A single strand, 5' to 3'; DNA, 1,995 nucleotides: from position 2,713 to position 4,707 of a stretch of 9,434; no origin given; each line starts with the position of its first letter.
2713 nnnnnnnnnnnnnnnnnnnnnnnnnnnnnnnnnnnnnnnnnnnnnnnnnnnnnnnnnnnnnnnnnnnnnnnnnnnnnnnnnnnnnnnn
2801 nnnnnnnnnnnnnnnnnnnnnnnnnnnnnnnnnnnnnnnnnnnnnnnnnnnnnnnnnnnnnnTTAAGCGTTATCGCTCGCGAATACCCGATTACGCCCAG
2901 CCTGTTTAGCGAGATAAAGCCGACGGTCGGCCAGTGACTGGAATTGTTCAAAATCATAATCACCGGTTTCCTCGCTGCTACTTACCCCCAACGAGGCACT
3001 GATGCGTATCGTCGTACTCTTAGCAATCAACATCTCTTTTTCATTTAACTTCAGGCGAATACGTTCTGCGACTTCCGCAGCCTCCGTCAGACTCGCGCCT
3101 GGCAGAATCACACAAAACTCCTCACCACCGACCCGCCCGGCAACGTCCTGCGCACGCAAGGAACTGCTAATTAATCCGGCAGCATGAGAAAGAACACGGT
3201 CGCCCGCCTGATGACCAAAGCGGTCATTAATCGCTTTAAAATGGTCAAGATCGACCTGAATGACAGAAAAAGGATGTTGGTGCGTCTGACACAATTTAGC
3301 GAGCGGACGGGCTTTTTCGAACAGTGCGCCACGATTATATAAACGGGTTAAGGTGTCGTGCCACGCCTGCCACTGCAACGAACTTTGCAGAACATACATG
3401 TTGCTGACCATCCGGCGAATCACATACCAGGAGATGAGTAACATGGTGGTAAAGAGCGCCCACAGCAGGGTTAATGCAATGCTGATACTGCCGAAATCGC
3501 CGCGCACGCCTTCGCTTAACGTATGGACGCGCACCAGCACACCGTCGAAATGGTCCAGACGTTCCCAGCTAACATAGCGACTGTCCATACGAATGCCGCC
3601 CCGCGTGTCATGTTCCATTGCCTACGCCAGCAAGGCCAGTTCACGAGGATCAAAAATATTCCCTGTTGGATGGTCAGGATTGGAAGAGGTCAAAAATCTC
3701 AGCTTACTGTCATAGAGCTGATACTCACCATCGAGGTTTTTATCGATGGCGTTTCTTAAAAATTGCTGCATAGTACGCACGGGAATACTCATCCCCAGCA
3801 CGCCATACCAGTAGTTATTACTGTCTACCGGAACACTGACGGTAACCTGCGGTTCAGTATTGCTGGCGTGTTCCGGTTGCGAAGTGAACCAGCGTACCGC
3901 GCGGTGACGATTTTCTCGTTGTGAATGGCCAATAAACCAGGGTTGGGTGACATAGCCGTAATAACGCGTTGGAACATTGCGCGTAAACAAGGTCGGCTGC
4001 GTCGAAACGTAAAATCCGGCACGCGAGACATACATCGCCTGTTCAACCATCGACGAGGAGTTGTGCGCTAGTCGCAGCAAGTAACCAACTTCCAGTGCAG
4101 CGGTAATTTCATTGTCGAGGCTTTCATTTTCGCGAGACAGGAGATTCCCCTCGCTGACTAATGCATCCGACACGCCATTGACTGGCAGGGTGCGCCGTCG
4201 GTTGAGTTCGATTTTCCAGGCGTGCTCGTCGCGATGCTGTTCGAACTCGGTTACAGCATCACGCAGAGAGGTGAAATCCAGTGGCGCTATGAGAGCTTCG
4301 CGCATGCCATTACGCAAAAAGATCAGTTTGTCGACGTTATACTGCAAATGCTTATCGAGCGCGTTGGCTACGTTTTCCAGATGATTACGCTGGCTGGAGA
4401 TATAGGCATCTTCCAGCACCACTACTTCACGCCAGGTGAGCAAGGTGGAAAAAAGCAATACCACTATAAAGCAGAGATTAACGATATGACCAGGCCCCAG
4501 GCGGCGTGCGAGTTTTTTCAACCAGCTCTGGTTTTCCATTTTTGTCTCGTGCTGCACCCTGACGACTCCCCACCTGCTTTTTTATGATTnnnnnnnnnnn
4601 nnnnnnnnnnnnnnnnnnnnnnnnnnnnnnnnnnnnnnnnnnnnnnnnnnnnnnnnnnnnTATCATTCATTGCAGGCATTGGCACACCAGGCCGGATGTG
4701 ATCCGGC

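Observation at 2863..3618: Downstream dgcQ half could be expressed as a sensor-less TM2+GGDEF protein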

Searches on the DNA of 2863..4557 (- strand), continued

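Call 23: search_dna_similar(query=window:2863-4557:-, collection=ecoli_genomes, mode=near, max_rows=60, rows=spread)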
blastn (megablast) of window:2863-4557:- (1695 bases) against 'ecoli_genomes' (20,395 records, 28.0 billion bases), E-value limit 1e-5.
Records with a match: 5364; places in all: 5372; records where one place covers at least 80% of the query: 5331.
Genomes with a match: 5364 of 5426; with a place that covers at least 80% of the query: 5331. Places per genome that has any: lowest 1, median 1, highest 2. On chromosomes: 5370 places; on plasmids: 2.
Best place of each record, by identity: >=99% 268; 95-99% 5044; 90-95% 52.
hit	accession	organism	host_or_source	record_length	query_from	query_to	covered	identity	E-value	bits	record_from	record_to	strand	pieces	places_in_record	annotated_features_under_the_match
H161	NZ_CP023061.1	Escherichia coli strain FORC_069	Homo sapiens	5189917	1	1695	100%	100.0%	0e+0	3131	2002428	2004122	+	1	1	dgcQ: cellulose biosynthesis regulator diguanylate cyclase DgcQ | yedP: mannosyl-3-phosphoglycerate phosphatase-related protein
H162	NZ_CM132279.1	Escherichia coli strain 19AR0646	Homo sapiens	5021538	1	1695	100%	100.0%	0e+0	3131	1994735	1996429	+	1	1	dgcQ: cellulose biosynthesis regulator diguanylate cyclase DgcQ | yedP: mannosyl-3-phosphoglycerate phosphatase-related protein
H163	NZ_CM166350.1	Escherichia coli strain CH4793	Homo sapiens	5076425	1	1695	100%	99.3%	0e+0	3064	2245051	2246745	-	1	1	dgcQ: cellulose biosynthesis regulator diguanylate cyclase DgcQ | yedP: mannosyl-3-phosphoglycerate phosphatase-related protein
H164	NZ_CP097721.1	Escherichia coli strain MS1665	Chicken heart (Gallus gallus)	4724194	1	1695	100%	99.0%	0e+0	3037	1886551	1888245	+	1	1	dgcQ: cellulose biosynthesis regulator diguanylate cyclase DgcQ | yedP: mannosyl-3-phosphoglycerate phosphatase-related protein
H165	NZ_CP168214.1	Escherichia coli strain EC23-1020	urine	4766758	1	1695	100%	98.8%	0e+0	3020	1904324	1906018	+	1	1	dgcQ: cellulose biosynthesis regulator diguanylate cyclase DgcQ | yedP: mannosyl-3-phosphoglycerate phosphatase-related protein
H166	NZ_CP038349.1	Escherichia coli O157:H7 strain F8952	missing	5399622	1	1695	100%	98.8%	0e+0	3014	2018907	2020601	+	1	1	dgcQ: cellulose biosynthesis regulator diguanylate cyclase DgcQ | yedP: mannosyl-3-phosphoglycerate phosphatase-related protein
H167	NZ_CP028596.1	Escherichia coli strain 149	cattle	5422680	1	1695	100%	98.8%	0e+0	3014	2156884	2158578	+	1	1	dgcQ: cellulose biosynthesis regulator diguanylate cyclase DgcQ | yedP: mannosyl-3-phosphoglycerate phosphatase-related protein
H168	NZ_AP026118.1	Escherichia coli strain CEC13004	Homo sapiens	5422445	1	1695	100%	98.8%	0e+0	3014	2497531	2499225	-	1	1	dgcQ: cellulose biosynthesis regulator diguanylate cyclase DgcQ | yedP: mannosyl-3-phosphoglycerate phosphatase-related protein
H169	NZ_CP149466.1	Escherichia coli strain 2024CK-1897675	Homo sapiens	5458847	1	1695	100%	98.8%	0e+0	3014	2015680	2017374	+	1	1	dgcQ: cellulose biosynthesis regulator diguanylate cyclase DgcQ | yedP: mannosyl-3-phosphoglycerate phosphatase-related protein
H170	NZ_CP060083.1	Escherichia coli strain G1/2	Homo sapiens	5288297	1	1695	100%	98.7%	0e+0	3009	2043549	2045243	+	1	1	dgcQ: cellulose biosynthesis regulator diguanylate cyclase DgcQ | yedP: mannosyl-3-phosphoglycerate phosphatase-related protein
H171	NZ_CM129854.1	Escherichia coli strain SW071618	wastewater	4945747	1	1695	100%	98.7%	0e+0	3009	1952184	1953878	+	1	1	dgcQ: cellulose biosynthesis regulator diguanylate cyclase DgcQ | yedP: mannosyl-3-phosphoglycerate phosphatase-related protein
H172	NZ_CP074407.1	Escherichia coli strain GDAR2-2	Mus musculus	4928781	1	1695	100%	98.6%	0e+0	3003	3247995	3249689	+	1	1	dgcQ: cellulose biosynthesis regulator diguanylate cyclase DgcQ | yedP: mannosyl-3-phosphoglycerate phosphatase-related protein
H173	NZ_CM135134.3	Escherichia coli strain F41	-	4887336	1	1695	100%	98.6%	0e+0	3003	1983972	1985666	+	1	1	dgcQ: cellulose biosynthesis regulator diguanylate cyclase DgcQ | yedP: mannosyl-3-phosphoglycerate phosphatase-related protein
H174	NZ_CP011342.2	Escherichia coli K-12 strain K-12 substr. GM4792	-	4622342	1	1695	100%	98.6%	0e+0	2998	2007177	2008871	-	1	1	dgcQ: cellulose biosynthesis regulator diguanylate cyclase DgcQ | yedP: mannosyl-3-phosphoglycerate phosphatase-related protein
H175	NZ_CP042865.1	Escherichia coli strain ATCC BAA-196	missing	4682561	1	1695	100%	98.6%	0e+0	2998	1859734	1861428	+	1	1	dgcQ: cellulose biosynthesis regulator diguanylate cyclase DgcQ | yedP: mannosyl-3-phosphoglycerate phosphatase-related protein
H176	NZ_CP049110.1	Escherichia coli strain WF5-5-T1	missing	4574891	1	1695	100%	98.6%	0e+0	2998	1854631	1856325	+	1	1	dgcQ: cellulose biosynthesis regulator diguanylate cyclase DgcQ | yedP: mannosyl-3-phosphoglycerate phosphatase-related protein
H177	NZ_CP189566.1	Escherichia coli strain EPI300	lab culture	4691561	1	1695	100%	98.6%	0e+0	2998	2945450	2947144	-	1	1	dgcQ: cellulose biosynthesis regulator diguanylate cyclase DgcQ | yedP: mannosyl-3-phosphoglycerate phosphatase-related protein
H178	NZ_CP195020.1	Escherichia coli strain OV2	Laboratory strain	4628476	1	1695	100%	98.6%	0e+0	2998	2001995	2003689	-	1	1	dgcQ: cellulose biosynthesis regulator diguanylate cyclase DgcQ | yedP: mannosyl-3-phosphoglycerate phosphatase-related protein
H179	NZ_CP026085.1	Escherichia coli strain DH5alpha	-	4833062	1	1695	100%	98.5%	0e+0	2987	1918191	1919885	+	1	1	dgcQ: cellulose biosynthesis regulator diguanylate cyclase DgcQ | yedP: mannosyl-3-phosphoglycerate phosphatase-related protein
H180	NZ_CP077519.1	Escherichia coli O111:H8 strain 7-16 37A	bovine feces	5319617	1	1695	100%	98.5%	0e+0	2987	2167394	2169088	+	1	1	dgcQ: cellulose biosynthesis regulator diguanylate cyclase DgcQ | yedP: mannosyl-3-phosphoglycerate phosphatase-related protein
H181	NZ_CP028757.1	Escherichia coli strain A17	Otter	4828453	1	1695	100%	98.4%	0e+0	2981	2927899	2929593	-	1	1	dgcQ: cellulose biosynthesis regulator diguanylate cyclase DgcQ | yedP: mannosyl-3-phosphoglycerate phosphatase-related protein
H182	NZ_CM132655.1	Escherichia coli strain mip270_22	dairy farm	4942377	1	1695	100%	98.4%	0e+0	2981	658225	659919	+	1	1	dgcQ: cellulose biosynthesis regulator diguanylate cyclase DgcQ | yedP: mannosyl-3-phosphoglycerate phosphatase-related protein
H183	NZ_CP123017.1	Escherichia coli strain 19-7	Homo sapiens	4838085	1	1695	100%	98.3%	0e+0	2976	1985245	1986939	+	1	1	dgcQ: cellulose biosynthesis regulator diguanylate cyclase DgcQ | yedP: mannosyl-3-phosphoglycerate phosphatase-related protein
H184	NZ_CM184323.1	Escherichia coli strain ES9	Aquarana catesbeiana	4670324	1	1695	100%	98.3%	0e+0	2976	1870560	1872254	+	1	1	dgcQ: cellulose biosynthesis regulator diguanylate cyclase DgcQ | yedP: mannosyl-3-phosphoglycerate phosphatase-related protein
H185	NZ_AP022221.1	Escherichia coli strain WP8-S17-ESBL-08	-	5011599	1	1695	100%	98.2%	0e+0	2964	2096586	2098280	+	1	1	dgcQ: cellulose biosynthesis regulator diguanylate cyclase DgcQ | yedP: mannosyl-3-phosphoglycerate phosphatase-related protein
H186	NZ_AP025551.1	Escherichia coli strain LR-50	Homo sapiens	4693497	1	1695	100%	98.2%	0e+0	2959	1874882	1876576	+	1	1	dgcQ: cellulose biosynthesis regulator diguanylate cyclase DgcQ | yedP: mannosyl-3-phosphoglycerate phosphatase-related protein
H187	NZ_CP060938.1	Escherichia coli strain EC11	Homo sapiens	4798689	1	1695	100%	98.1%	0e+0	2953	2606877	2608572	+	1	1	dgcQ: cellulose biosynthesis regulator diguanylate cyclase DgcQ | yedP: mannosyl-3-phosphoglycerate phosphatase-related protein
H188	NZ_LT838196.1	Escherichia coli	Homo sapiens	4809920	1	1695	100%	98.1%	0e+0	2953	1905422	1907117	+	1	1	dgcQ: cellulose biosynthesis regulator diguanylate cyclase DgcQ | yedP: mannosyl-3-phosphoglycerate phosphatase-related protein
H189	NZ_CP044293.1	Escherichia coli strain P276M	Healthy human (stool)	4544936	1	1695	100%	98.1%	0e+0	2948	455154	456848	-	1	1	dgcQ: cellulose biosynthesis regulator diguanylate cyclase DgcQ | yedP: mannosyl-3-phosphoglycerate phosphatase-related protein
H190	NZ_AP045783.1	Escherichia coli strain 23CRST024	Homo sapiens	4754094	1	1695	100%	98.1%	0e+0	2948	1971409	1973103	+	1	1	dgcQ: cellulose biosynthesis regulator diguanylate cyclase DgcQ | yedP: mannosyl-3-phosphoglycerate phosphatase-related protein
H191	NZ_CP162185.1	Escherichia coli strain STK78-E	Coriander root, import product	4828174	1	1695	100%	98.0%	0e+0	2942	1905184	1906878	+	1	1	dgcQ: cellulose biosynthesis regulator diguanylate cyclase DgcQ | yedP: mannosyl-3-phosphoglycerate phosphatase-related protein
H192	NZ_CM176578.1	Escherichia coli strain fS10a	Homo sapiens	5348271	1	1695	100%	97.9%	0e+0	2937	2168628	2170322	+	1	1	dgcQ: cellulose biosynthesis regulator diguanylate cyclase DgcQ | yedP: mannosyl-3-phosphoglycerate phosphatase-related protein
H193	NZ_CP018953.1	Escherichia coli strain Ecol_276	Homo sapiens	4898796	1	1695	100%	97.8%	0e+0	2926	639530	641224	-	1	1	dgcQ: cellulose biosynthesis regulator diguanylate cyclase DgcQ | yedP: mannosyl-3-phosphoglycerate phosphatase-related protein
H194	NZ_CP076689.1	Escherichia coli strain S21EC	Homo sapiens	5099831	1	1695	100%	97.8%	0e+0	2926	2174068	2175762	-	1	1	dgcQ: cellulose biosynthesis regulator diguanylate cyclase DgcQ | yedP: mannosyl-3-phosphoglycerate phosphatase-related protein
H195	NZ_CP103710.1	Escherichia coli O25b:H4-ST131 strain ST131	Homo sapiens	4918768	1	1695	100%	97.8%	0e+0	2926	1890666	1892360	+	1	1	dgcQ: cellulose biosynthesis regulator diguanylate cyclase DgcQ | yedP: mannosyl-3-phosphoglycerate phosphatase-related protein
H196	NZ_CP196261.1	Escherichia coli strain AH21C082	Homo sapiens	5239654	1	1695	100%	97.8%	0e+0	2926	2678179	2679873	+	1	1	dgcQ: cellulose biosynthesis regulator diguanylate cyclase DgcQ | yedP: mannosyl-3-phosphoglycerate phosphatase-related protein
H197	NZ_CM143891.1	Escherichia coli strain E27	Homo sapiens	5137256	1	1695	100%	97.8%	0e+0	2926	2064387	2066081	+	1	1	dgcQ: cellulose biosynthesis regulator diguanylate cyclase DgcQ | yedP: mannosyl-3-phosphoglycerate phosphatase-related protein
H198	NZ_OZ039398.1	Escherichia coli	-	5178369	1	1695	100%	97.8%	0e+0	2926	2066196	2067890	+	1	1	dgcQ: cellulose biosynthesis regulator diguanylate cyclase DgcQ | yedP: mannosyl-3-phosphoglycerate phosphatase-related protein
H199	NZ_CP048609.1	Escherichia coli strain STEFF_1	WWTPs effluent Shatin WWTPs_1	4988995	1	1695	100%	97.8%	0e+0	2920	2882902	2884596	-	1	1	dgcQ: cellulose biosynthesis regulator diguanylate cyclase DgcQ | yedP: mannosyl-3-phosphoglycerate phosphatase-related protein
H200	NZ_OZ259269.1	Escherichia coli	Homo sapiens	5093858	1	1695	100%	97.8%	0e+0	2920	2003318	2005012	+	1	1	dgcQ: cellulose biosynthesis regulator diguanylate cyclase DgcQ | yedP: mannosyl-3-phosphoglycerate phosphatase-related protein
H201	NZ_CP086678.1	Escherichia coli strain EFF60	anaerobic effluent of swine manure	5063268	1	1695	100%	97.6%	0e+0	2909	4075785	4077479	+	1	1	dgcQ: cellulose biosynthesis regulator diguanylate cyclase DgcQ | yedP: mannosyl-3-phosphoglycerate phosphatase-related protein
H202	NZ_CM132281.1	Escherichia coli strain 19AR0253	Homo sapiens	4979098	1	1695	100%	97.6%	0e+0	2909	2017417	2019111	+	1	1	dgcQ: cellulose biosynthesis regulator diguanylate cyclase DgcQ | yedP: mannosyl-3-phosphoglycerate phosphatase-related protein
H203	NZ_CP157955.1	Escherichia coli strain B1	calf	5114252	1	1695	100%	97.6%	0e+0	2904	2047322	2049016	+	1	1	dgcQ: cellulose biosynthesis regulator diguanylate cyclase DgcQ | yedP: mannosyl-3-phosphoglycerate phosphatase-related protein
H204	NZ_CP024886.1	Escherichia coli strain AR_0017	missing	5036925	1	1695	100%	97.5%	0e+0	2898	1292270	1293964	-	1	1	dgcQ: cellulose biosynthesis regulator diguanylate cyclase DgcQ | yedP: mannosyl-3-phosphoglycerate phosphatase-related protein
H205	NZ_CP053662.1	Escherichia coli strain eco-241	Homo sapiens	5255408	1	1695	100%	97.5%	0e+0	2898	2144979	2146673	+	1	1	dgcQ: cellulose biosynthesis regulator diguanylate cyclase DgcQ | yedP: mannosyl-3-phosphoglycerate phosphatase-related protein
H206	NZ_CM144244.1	Escherichia coli strain CB8671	Homo sapiens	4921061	1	1695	100%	97.5%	0e+0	2898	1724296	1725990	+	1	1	dgcQ: cellulose biosynthesis regulator diguanylate cyclase DgcQ | yedP: mannosyl-3-phosphoglycerate phosphatase-related protein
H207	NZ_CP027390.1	Escherichia coli strain 2015C-4944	missing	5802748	1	1695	100%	97.5%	0e+0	2892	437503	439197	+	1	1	dgcQ: cellulose biosynthesis regulator diguanylate cyclase DgcQ | yedP: mannosyl-3-phosphoglycerate phosphatase-related protein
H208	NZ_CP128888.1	Escherichia coli strain TUM14697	Homo sapiens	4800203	1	1695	100%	97.5%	0e+0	2892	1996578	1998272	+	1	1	dgcQ: cellulose biosynthesis regulator diguanylate cyclase DgcQ | yedP: mannosyl-3-phosphoglycerate phosphatase-related protein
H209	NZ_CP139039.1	Escherichia coli MP1 strain MP1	-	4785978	1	1695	100%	97.5%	0e+0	2892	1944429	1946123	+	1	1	dgcQ: cellulose biosynthesis regulator diguanylate cyclase DgcQ | yedP: mannosyl-3-phosphoglycerate phosphatase-related protein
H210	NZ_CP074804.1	Escherichia coli strain 88_1577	bovine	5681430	1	1695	100%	97.5%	0e+0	2892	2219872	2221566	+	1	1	dgcQ: cellulose biosynthesis regulator diguanylate cyclase DgcQ | yedP: mannosyl-3-phosphoglycerate phosphatase-related protein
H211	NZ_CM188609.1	Escherichia coli strain BRG214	Homo sapiens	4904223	1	1695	100%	97.5%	0e+0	2892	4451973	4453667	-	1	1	dgcQ: cellulose biosynthesis regulator diguanylate cyclase DgcQ | yedP: mannosyl-3-phosphoglycerate phosphatase-related protein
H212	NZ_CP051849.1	Escherichia coli strain SCU-101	Homo sapiens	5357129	1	1695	100%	97.4%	0e+0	2887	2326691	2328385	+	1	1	dgcQ: cellulose biosynthesis regulator diguanylate cyclase DgcQ | yedP: mannosyl-3-phosphoglycerate phosphatase-related protein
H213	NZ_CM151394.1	Escherichia coli strain M114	Burramys parvus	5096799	1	1695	100%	97.4%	0e+0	2887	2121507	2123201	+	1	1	dgcQ: cellulose biosynthesis regulator diguanylate cyclase DgcQ | yedP: mannosyl-3-phosphoglycerate phosphatase-related protein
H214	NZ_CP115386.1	Escherichia coli strain CUVET20-PYO2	dog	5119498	1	1695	100%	97.3%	0e+0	2881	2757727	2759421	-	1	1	dgcQ: cellulose biosynthesis regulator diguanylate cyclase DgcQ | yedP: mannosyl-3-phosphoglycerate phosphatase-related protein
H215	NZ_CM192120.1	Escherichia coli strain MEW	Pagophila eburnea (ivory gull)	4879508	1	1695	100%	97.3%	0e+0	2881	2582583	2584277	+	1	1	dgcQ: cellulose biosynthesis regulator diguanylate cyclase DgcQ | yedP: mannosyl-3-phosphoglycerate phosphatase-related protein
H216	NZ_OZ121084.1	Escherichia coli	Homo sapiens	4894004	1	1695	100%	97.1%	0e+0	2859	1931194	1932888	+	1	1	dgcQ: cellulose biosynthesis regulator diguanylate cyclase DgcQ | yedP: mannosyl-3-phosphoglycerate phosphatase-related protein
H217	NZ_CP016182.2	Escherichia coli strain EC590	Homo sapiens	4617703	1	1695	100%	96.9%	0e+0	2837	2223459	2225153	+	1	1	dgcQ: cellulose biosynthesis regulator diguanylate cyclase DgcQ | yedP: mannosyl-3-phosphoglycerate phosphatase-related protein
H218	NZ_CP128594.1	Escherichia coli strain VG1046-3E9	farm environment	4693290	1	1695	100%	95.2%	0e+0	2676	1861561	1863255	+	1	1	dgcQ: cellulose biosynthesis regulator diguanylate cyclase DgcQ | yedP: mannosyl-3-phosphoglycerate phosphatase-related protein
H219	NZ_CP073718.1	Escherichia coli strain CX08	-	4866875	1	1695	100%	95.0%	0e+0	2665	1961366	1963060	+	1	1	dgcQ: cellulose biosynthesis regulator diguanylate cyclase DgcQ | yedP: mannosyl-3-phosphoglycerate phosphatase-related protein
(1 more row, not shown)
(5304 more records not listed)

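Call 24: get_annotated_region(hit=H102, flank=3000)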
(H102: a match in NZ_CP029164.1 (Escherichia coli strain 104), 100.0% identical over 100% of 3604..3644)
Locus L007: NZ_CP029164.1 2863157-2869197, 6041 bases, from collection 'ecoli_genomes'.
description: Escherichia coli strain 104 chromosome, complete genome
organism: Escherichia coli strain 104 (NCBI taxid 562)
replicon: chromosome; assembly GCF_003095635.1
host: -; source: chicken; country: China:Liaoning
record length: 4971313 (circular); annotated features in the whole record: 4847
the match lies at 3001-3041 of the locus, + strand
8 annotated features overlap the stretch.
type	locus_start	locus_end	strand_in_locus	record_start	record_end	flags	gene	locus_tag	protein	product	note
CDS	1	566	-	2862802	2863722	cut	yedA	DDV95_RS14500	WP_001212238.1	drug/metabolite exporter YedA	-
CDS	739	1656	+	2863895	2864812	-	yedI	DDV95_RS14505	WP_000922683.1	DUF808 domain-containing protein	-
CDS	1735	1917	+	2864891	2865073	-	yodC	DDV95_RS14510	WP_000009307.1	YodC family protein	-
CDS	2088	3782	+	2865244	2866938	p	dgcQ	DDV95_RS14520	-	cellulose biosynthesis regulator diguanylate cyclase DgcQ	internal stop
CDS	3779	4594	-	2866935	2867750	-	yedP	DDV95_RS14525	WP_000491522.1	mannosyl-3-phosphoglycerate phosphatase-related protein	-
CDS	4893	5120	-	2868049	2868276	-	yodD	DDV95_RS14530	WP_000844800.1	peroxide/acid resistance protein YodD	-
CDS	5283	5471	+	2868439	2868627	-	dsrB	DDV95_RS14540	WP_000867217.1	protein DsrB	-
CDS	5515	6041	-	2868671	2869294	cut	rcsA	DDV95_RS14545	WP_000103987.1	transcriptional regulator RcsA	-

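Call 25: get_annotated_region(hit=H105, flank=3000)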
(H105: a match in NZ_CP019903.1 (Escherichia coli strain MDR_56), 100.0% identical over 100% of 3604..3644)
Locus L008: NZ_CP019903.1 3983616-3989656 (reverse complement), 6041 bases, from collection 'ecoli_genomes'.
description: Escherichia coli strain MDR_56 chromosome, complete genome
organism: Escherichia coli strain MDR_56 (NCBI taxid 562)
replicon: chromosome; assembly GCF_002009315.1
host: Homo sapiens; source: human; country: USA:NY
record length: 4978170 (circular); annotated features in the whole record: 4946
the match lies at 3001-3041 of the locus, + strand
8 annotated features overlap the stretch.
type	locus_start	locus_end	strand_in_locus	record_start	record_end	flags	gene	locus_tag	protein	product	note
CDS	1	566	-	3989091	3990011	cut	yedA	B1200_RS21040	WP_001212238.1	drug/metabolite exporter YedA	-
CDS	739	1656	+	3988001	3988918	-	yedI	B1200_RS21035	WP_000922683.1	DUF808 domain-containing protein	-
CDS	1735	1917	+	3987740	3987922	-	yodC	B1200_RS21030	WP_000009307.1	YodC family protein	-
CDS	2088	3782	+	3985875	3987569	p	dgcQ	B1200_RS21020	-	cellulose biosynthesis regulator diguanylate cyclase DgcQ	internal stop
CDS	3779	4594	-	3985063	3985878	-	yedP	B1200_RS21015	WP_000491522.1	mannosyl-3-phosphoglycerate phosphatase-related protein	-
CDS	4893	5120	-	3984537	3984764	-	yodD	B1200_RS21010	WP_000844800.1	peroxide/acid resistance protein YodD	-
CDS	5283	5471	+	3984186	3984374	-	dsrB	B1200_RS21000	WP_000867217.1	protein DsrB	-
CDS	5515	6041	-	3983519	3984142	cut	rcsA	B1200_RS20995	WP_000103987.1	transcriptional regulator RcsA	-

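Call 26: get_annotated_region(hit=H125, flank=3000)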
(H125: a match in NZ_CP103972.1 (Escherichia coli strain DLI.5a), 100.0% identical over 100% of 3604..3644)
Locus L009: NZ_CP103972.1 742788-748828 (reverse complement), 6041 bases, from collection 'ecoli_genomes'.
description: Escherichia coli strain DLI.5a chromosome, complete genome
organism: Escherichia coli strain DLI.5a (NCBI taxid 562)
replicon: chromosome; assembly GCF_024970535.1
host: -; source: marine sediment; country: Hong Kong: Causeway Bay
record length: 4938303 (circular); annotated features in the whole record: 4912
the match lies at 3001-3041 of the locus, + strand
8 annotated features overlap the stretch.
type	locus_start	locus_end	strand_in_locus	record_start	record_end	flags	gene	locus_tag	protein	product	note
CDS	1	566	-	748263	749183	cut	yedA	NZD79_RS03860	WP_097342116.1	drug/metabolite exporter YedA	-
CDS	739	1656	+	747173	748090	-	yedI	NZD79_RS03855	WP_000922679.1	DUF808 domain-containing protein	-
CDS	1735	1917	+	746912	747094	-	yodC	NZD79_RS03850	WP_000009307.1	YodC family protein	-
CDS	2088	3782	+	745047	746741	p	dgcQ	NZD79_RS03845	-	cellulose biosynthesis regulator diguanylate cyclase DgcQ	internal stop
CDS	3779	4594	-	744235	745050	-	yedP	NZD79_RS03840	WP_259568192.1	mannosyl-3-phosphoglycerate phosphatase-related protein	-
CDS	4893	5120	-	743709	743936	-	yodD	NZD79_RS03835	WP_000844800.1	peroxide/acid resistance protein YodD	-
CDS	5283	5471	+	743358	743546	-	dsrB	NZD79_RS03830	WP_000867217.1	protein DsrB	-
CDS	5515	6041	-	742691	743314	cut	rcsA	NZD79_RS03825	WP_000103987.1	transcriptional regulator RcsA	-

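Call 27: get_annotated_region(hit=H160, flank=3000)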
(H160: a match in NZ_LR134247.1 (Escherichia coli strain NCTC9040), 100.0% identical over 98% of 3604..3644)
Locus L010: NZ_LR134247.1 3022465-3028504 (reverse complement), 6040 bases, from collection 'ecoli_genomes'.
description: Escherichia coli strain NCTC9040 chromosome 1, complete sequence
organism: Escherichia coli strain NCTC9040 (NCBI taxid 562)
replicon: chromosome; assembly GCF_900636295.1
host: missing; source: not available: to be reported later; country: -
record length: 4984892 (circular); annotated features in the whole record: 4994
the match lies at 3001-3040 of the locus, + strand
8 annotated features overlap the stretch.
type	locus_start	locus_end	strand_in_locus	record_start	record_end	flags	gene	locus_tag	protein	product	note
CDS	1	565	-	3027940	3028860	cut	yedA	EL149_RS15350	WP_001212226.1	drug/metabolite exporter YedA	-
CDS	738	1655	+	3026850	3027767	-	yedI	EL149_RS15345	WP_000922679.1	DUF808 domain-containing protein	-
CDS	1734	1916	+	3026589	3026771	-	yodC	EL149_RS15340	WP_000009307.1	YodC family protein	-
CDS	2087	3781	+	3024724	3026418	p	dgcQ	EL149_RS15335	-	cellulose biosynthesis regulator diguanylate cyclase DgcQ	internal stop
CDS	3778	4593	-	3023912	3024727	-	yedP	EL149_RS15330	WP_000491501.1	mannosyl-3-phosphoglycerate phosphatase-related protein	-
CDS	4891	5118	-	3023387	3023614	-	yodD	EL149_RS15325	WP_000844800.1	peroxide/acid resistance protein YodD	-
CDS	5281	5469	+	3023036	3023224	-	dsrB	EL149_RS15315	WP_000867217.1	protein DsrB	-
CDS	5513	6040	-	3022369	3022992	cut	rcsA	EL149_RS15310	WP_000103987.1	transcriptional regulator RcsA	-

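Call 28: get_annotated_region(hit=H163, flank=2100)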
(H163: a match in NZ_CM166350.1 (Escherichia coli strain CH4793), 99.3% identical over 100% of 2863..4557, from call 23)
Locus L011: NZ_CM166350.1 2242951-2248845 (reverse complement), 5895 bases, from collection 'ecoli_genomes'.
description: Escherichia coli strain CH4793 chromosome, whole genome shotgun sequence
organism: Escherichia coli strain CH4793 (NCBI taxid 562)
replicon: chromosome; assembly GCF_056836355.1
host: Homo sapiens; source: Biobank; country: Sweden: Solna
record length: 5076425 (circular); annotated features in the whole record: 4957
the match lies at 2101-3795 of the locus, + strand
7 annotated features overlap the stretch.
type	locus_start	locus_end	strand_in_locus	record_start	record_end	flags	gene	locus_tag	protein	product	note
CDS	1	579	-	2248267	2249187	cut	yedA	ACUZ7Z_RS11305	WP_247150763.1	drug/metabolite exporter YedA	-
CDS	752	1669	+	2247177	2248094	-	yedI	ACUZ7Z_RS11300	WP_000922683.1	DUF808 domain-containing protein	-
CDS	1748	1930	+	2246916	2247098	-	yodC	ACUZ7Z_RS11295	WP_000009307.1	YodC family protein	-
CDS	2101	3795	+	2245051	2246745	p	dgcQ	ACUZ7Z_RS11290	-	cellulose biosynthesis regulator diguanylate cyclase DgcQ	internal stop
CDS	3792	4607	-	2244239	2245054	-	yedP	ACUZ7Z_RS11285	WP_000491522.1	mannosyl-3-phosphoglycerate phosphatase-related protein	-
CDS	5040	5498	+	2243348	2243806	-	tnpA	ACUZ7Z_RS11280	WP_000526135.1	IS200/IS605-like element IS200C family transposase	-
CDS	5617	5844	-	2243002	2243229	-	yodD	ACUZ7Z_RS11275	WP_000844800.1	peroxide/acid resistance protein YodD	-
